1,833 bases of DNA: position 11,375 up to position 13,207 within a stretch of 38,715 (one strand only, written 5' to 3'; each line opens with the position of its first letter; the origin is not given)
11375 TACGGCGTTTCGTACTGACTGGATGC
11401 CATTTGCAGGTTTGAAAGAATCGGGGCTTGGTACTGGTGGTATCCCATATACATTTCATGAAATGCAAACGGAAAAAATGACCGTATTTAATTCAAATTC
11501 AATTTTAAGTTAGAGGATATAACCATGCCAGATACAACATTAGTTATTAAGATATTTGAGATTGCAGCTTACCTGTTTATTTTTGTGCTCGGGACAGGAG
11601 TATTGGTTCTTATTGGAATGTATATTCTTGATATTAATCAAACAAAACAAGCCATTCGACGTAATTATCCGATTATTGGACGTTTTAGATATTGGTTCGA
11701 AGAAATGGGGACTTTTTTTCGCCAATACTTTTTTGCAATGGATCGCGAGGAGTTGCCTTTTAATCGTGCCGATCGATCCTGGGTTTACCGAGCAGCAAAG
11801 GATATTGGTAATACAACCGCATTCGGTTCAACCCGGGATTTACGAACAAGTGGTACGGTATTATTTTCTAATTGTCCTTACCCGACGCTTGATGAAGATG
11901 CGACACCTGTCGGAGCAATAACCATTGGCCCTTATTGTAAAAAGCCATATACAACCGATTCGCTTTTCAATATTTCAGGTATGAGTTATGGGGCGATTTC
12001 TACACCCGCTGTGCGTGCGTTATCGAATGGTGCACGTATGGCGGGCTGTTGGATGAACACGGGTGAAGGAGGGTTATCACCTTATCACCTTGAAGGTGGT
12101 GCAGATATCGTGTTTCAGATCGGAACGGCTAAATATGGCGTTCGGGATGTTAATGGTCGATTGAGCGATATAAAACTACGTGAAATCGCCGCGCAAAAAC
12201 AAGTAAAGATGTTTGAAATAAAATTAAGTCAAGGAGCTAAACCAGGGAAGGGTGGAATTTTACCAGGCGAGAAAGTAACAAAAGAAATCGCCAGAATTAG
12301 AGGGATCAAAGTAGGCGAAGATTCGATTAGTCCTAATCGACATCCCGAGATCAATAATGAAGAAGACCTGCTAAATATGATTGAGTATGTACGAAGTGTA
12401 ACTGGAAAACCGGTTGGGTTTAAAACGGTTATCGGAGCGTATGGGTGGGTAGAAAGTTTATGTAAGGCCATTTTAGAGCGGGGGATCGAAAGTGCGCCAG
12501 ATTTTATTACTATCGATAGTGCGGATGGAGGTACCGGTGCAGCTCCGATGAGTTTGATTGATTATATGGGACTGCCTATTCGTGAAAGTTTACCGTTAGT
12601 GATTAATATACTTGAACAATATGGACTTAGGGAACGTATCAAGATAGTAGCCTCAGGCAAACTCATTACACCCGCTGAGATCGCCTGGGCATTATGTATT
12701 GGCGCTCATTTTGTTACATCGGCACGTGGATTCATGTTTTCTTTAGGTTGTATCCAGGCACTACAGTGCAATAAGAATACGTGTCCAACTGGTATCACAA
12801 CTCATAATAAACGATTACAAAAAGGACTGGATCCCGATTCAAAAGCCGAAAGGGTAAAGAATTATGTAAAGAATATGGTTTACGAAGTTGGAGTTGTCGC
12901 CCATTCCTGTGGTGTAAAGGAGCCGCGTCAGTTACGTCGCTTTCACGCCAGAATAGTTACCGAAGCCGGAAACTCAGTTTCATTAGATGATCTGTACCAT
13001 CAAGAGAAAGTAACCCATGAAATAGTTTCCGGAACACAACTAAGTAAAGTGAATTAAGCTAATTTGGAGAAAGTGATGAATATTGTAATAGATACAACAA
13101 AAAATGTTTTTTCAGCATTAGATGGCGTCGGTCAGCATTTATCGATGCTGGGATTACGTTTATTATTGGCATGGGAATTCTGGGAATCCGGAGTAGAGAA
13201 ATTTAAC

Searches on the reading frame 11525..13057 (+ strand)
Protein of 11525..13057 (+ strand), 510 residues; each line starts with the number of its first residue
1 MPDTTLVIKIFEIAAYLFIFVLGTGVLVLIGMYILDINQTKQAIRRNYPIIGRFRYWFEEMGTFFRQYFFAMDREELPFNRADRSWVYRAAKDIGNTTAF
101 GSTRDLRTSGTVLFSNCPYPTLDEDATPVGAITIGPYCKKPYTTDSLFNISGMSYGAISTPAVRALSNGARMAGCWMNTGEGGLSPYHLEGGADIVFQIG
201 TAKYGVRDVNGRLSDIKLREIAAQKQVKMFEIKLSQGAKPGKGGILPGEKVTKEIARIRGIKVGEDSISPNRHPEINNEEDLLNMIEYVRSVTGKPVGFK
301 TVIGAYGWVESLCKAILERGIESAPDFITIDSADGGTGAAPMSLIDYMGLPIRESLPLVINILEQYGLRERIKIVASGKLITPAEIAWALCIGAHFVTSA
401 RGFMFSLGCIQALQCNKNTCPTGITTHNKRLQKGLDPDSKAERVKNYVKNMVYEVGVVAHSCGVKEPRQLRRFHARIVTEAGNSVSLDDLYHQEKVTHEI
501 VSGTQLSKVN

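Call 9: search_protein_families(library=pfam, proteins=[window:11525-13057:+], max_evalue=0.001)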
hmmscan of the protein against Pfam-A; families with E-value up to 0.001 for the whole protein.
window:11525-13057:+ (510 aa): 1 family
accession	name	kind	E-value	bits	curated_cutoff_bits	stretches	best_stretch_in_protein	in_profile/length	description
PF01645.23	Glu_synthase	-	5.4e-90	302.7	20.4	1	138-464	59-368/369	Conserved region in glutamate synthase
